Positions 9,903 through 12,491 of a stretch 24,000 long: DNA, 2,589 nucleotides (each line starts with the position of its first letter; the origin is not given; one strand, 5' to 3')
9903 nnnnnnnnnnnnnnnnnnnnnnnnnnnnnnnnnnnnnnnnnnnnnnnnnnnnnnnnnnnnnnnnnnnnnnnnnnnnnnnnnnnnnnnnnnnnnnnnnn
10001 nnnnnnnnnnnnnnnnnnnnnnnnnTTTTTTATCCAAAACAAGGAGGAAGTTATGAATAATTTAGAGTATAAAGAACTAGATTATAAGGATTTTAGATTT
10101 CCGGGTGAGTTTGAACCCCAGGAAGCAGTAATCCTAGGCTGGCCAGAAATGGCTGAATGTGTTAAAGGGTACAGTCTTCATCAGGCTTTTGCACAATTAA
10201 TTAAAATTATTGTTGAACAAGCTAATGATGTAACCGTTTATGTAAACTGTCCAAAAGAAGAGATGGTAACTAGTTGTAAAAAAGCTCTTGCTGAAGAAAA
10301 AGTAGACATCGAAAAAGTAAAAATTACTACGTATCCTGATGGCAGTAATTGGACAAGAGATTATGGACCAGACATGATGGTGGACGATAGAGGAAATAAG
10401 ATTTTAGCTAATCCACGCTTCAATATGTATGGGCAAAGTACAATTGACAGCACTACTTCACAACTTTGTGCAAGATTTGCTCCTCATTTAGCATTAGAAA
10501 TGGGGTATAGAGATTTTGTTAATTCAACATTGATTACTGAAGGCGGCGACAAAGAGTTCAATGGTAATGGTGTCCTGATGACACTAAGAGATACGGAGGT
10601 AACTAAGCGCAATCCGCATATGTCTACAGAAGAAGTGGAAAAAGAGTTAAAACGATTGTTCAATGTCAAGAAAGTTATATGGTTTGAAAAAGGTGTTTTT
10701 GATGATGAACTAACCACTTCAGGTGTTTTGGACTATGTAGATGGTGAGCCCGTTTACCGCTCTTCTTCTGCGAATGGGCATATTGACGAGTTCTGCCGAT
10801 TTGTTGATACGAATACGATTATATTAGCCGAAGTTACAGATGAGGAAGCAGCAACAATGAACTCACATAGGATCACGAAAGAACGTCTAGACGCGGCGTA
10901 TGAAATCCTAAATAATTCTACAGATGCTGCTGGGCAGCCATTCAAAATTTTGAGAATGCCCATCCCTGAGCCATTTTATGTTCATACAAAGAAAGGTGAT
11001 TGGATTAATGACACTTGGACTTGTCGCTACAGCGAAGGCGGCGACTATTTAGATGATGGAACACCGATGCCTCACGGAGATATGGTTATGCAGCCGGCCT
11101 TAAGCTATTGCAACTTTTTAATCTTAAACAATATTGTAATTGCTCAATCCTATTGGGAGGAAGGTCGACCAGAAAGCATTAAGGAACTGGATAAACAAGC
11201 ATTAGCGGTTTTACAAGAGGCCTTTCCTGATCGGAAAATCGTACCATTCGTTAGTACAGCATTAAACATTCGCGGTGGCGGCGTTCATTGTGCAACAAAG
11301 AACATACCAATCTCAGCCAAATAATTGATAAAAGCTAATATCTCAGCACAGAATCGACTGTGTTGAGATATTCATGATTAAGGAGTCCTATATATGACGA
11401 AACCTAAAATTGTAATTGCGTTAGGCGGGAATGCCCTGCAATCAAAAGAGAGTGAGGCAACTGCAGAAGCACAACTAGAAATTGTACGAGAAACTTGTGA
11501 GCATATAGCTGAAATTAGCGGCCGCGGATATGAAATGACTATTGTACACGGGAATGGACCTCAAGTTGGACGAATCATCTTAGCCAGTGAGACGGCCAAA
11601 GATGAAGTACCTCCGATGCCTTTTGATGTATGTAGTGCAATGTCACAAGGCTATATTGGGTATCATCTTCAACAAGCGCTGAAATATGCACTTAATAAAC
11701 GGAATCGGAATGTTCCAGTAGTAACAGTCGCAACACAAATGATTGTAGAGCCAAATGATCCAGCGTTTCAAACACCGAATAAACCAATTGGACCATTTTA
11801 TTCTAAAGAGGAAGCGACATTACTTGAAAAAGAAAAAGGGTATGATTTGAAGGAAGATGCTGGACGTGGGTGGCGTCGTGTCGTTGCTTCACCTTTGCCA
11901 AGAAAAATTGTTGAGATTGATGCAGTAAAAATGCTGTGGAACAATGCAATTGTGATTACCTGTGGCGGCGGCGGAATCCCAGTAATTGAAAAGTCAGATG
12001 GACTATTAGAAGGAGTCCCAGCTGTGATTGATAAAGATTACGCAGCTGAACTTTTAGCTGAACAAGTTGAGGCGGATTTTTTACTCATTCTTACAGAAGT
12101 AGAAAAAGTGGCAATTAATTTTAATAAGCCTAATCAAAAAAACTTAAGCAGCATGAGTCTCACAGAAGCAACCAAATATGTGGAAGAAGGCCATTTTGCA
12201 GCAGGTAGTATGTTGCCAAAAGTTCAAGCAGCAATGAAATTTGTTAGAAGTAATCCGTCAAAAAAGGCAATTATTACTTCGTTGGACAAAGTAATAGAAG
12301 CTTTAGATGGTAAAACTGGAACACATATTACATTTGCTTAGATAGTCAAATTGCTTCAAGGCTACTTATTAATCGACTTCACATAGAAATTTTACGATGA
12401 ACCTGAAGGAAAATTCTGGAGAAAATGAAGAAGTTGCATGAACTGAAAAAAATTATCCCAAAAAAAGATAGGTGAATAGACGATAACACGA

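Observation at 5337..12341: Hybrid deiminase / carbamoyltransferase / carbamate-kinase operon matching neither the arginine nor the agmatine deiminase pathway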

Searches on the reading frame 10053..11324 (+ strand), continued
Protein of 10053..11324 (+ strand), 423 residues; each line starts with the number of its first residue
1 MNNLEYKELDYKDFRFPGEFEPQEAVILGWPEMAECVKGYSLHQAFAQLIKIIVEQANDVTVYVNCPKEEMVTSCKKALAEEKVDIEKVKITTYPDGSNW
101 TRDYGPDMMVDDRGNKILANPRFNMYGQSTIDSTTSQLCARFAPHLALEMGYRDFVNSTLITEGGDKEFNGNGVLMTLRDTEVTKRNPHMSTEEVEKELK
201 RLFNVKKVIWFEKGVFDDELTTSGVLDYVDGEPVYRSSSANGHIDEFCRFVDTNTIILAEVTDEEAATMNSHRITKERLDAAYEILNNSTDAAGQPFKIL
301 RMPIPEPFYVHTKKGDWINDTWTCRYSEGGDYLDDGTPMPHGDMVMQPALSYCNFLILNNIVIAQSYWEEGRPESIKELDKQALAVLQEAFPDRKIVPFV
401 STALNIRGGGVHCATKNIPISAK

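Call 64: predict_structure(alignment_id=A1)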
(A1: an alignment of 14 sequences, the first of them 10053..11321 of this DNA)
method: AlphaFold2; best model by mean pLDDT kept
length: 423 residues; sequences in the alignment: 14
mean_pLDDT: 89.6   pTM: 0.90
mean pLDDT of the five models: 89.6, 89.4, 89.1, 88.5, 85.6
residues with pLDDT >= 90: 265; 70-90: 133; 50-70: 20; < 50: 5
segments of 3 or more residues with pLDDT < 50: 1-5
pLDDT, mean of each block of 10 residues (from residue 1): 49 91 95 92 96 97 94 97 97 88 87 89 82 87 87 87 92 95 92 97 95 77 84 80 88 97 92 92 97 96 94 90 68 83 89 96 96 96 98 97 89 91 66
secondary structure, 60 per line:
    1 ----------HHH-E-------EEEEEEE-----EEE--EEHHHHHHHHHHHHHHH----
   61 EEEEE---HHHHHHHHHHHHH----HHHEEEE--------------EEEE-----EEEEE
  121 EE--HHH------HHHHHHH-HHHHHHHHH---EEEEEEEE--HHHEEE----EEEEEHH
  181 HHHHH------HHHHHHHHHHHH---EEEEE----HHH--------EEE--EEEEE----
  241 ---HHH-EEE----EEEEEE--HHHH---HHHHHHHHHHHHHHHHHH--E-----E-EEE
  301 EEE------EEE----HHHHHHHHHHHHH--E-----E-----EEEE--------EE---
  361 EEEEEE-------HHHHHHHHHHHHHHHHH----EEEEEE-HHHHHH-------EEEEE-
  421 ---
elements in order: E23-29 E35-37 H42-56 E61-65 H69-81 E89-92 E107-110 E116-122 H134-140 H142-150 E154-161 E167-169 E174-178 H179-185 H192-203 E207-211 E227-229 E232-236 E248-250 E255-260 H263-266 H270-287 E298-303 E310-312 H317-329 E344-347 E361-366 H374-390 E395-400 H402-407 E415-419
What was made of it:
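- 10053..11324 (+): Pentein (PAD_porph) deiminase of a distinct 411-431 aa family (guanidino-X + H2O -> ureido-X + NH3). The AF2 model has pLDDT 89.6 (call 64).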

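Call 67: fold_search(model_id=the predicted structure, library=pdb)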
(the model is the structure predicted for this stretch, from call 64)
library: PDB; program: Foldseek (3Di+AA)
matches with E <= 10: 1482; with E <= 0.001: 81
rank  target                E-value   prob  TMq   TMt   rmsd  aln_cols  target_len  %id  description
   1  1xkn                  4.9e-31  1.00  0.71  0.84   3.6       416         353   24  Crystal Structure of the Putative Peptidyl-arginine Deiminase from Chlorobium tepidum, NESG Target CtR21 (released 2004-11-16)
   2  1vkp_A                5.8e-31  1.00  0.71  0.82   5.1       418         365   24  X-RAY STRUCTURE OF GENE PRODUCT FROM ARABIDOPSIS THALIANA AT5G08170, AGMATINE IMINOHYDROLASE (released 2004-08-17)
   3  6nic_C                7.0e-31  1.00  0.72  0.84   5.1       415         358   24  Crystal Structure of Medicago truncatula Agmatine Iminohydrolase (Deiminase) in Complex with 6-aminohexanamide (released 2019-03-20)
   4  6nib                  9.4e-31  1.00  0.71  0.86   4.4       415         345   24  Crystal Structure of Medicago truncatula Agmatine Iminohydrolase (Deiminase) (released 2019-03-20)
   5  6nic_A                1.1e-30  1.00  0.72  0.85   4.9       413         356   24  Crystal Structure of Medicago truncatula Agmatine Iminohydrolase (Deiminase) in Complex with 6-aminohexanamide (released 2019-03-20)
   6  3h7c                  2.5e-30  1.00  0.72  0.82   5.1       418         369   25  Crystal Structure of Arabidopsis thaliana Agmatine Deiminase from Cell Free Expression (released 2009-05-26)
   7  3h7k                  4.0e-30  1.00  0.72  0.82   5.1       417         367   24  Crystal Structure of Arabidopsis thaliana Agmatine Deiminase Complexed with a Covalently Bound Reaction Intermediate (released 2009-05-26)
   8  2jer_H                5.5e-30  1.00  0.70  0.81   4.6       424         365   26  Agmatine deiminase of Enterococcus faecalis catalyzing its reaction. (released 2007-01-30)
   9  1vkp_B                7.4e-30  1.00  0.71  0.83   5.0       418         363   24  X-RAY STRUCTURE OF GENE PRODUCT FROM ARABIDOPSIS THALIANA AT5G08170, AGMATINE IMINOHYDROLASE (released 2004-08-17)
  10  2jer_B                8.8e-30  1.00  0.71  0.81   5.1       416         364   25  Agmatine deiminase of Enterococcus faecalis catalyzing its reaction. (released 2007-01-30)
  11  2jer_E                2.6e-29  1.00  0.71  0.81   4.7       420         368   26  Agmatine deiminase of Enterococcus faecalis catalyzing its reaction. (released 2007-01-30)
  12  2jer_D                3.1e-29  1.00  0.72  0.81   4.2       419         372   26  Agmatine deiminase of Enterococcus faecalis catalyzing its reaction. (released 2007-01-30)
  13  6nic_D                3.3e-29  1.00  0.71  0.83   5.1       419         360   25  Crystal Structure of Medicago truncatula Agmatine Iminohydrolase (Deiminase) in Complex with 6-aminohexanamide (released 2019-03-20)
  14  2jer_A                6.1e-29  1.00  0.71  0.81   4.8       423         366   25  Agmatine deiminase of Enterococcus faecalis catalyzing its reaction. (released 2007-01-30)
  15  2jer_C                1.1e-28  1.00  0.72  0.83   4.4       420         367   25  Agmatine deiminase of Enterococcus faecalis catalyzing its reaction. (released 2007-01-30)
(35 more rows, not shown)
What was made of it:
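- On Agmatine deiminase (AguA, EC 3.5.3.12; TIGR03380): The AF2 model matches 2JER, 6NIB and 1VKP at TM 0.81-0.86 (calls 64, 67).
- Another PAD_porph member, PPAD, acts on peptide C-terminal Arg (call 67).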

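Call 85: search_protein_families(library=pfam, proteins=[L004:11326-12672:+], max_evalue=0.00001)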
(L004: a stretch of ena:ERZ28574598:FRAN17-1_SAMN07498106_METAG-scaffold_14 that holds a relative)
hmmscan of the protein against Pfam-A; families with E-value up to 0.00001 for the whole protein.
L004:11326-12672:+ (448 aa): 1 family
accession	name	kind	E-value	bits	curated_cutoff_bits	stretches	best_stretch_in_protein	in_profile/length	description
PF07670.19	Gate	-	4.8e-10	40.3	29.6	1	135-229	6-101/104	Nucleoside recognition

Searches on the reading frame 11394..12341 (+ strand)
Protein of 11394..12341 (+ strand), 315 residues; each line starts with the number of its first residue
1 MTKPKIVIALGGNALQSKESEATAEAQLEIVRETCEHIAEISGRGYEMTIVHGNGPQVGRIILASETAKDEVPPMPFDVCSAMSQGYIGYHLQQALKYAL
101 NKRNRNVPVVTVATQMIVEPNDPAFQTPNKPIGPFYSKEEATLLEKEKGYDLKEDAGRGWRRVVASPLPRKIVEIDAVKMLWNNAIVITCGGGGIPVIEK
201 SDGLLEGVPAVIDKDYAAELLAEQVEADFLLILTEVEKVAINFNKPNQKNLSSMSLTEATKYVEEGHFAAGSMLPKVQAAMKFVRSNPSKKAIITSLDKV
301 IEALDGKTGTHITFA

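Call 3: search_protein_families(library=pfam, proteins=[window:11394-12341:+])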
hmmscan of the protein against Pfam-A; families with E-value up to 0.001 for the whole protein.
window:11394-12341:+ (315 aa): 1 family
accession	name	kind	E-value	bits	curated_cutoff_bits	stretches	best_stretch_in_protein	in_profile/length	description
PF00696.33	AA_kinase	-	5.9e-27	95.3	24.9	1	5-288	2-227/234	Amino acid kinase family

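Call 4: search_protein_families(library=ncbifam, proteins=[window:11394-12341:+])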
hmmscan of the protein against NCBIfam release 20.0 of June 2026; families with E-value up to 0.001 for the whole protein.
window:11394-12341:+ (315 aa): 10 families
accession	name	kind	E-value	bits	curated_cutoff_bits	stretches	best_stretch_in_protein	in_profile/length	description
TIGR00746.1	arcC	equivalog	6.3e-124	413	358.25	1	5-313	2-308/309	carbamate kinase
NF009007.0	PRK12352.1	subfamily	1.8e-108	362.2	266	1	4-313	3-314/316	carbamate kinase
NF009008.0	PRK12354.1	subfamily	1.8e-99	332.8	361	1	5-313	2-299/308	carbamate kinase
NF006926.0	PRK09411.1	equivalog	6.6e-78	261.9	416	1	5-313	3-296/297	carbamate kinase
TIGR00761.1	argB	equivalog_domain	1.2e-12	47.8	151.3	1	184-290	126-228/231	acetylglutamate kinase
TIGR01027.1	proB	equivalog_domain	1.1e-06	28.1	186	1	195-304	126-242/363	glutamate 5-kinase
NF010659.0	PRK14058.1-1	equivalog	4.8e-06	25.9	223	1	191-311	148-265/267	[LysW]-aminoadipate kinase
TIGR02076.1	pyrH_arch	equivalog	6.2e-06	26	158.05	1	214-304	118-212/222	UMP kinase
TIGR02075.1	pyrH_bact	equivalog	3.8e-05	23.4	243.9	0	4-55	2-50/233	UMP kinase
NF010662.0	PRK14058.1-4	equivalog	0.00014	21.2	194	1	206-312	162-261/264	[LysW]-aminoadipate/[LysW]-glutamate kinase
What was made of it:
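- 11394..12341 (+): Carbamate kinase (carbamoyl phosphate + ADP -> ATP + CO2 + NH3). It scores 413 bits on TIGR00746 arcC against a cutoff of 358 (call 4).
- Checked: Carbamate kinase, 11394-12341 (TIGR00746, 413 bits against a cutoff of 358; call 4).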
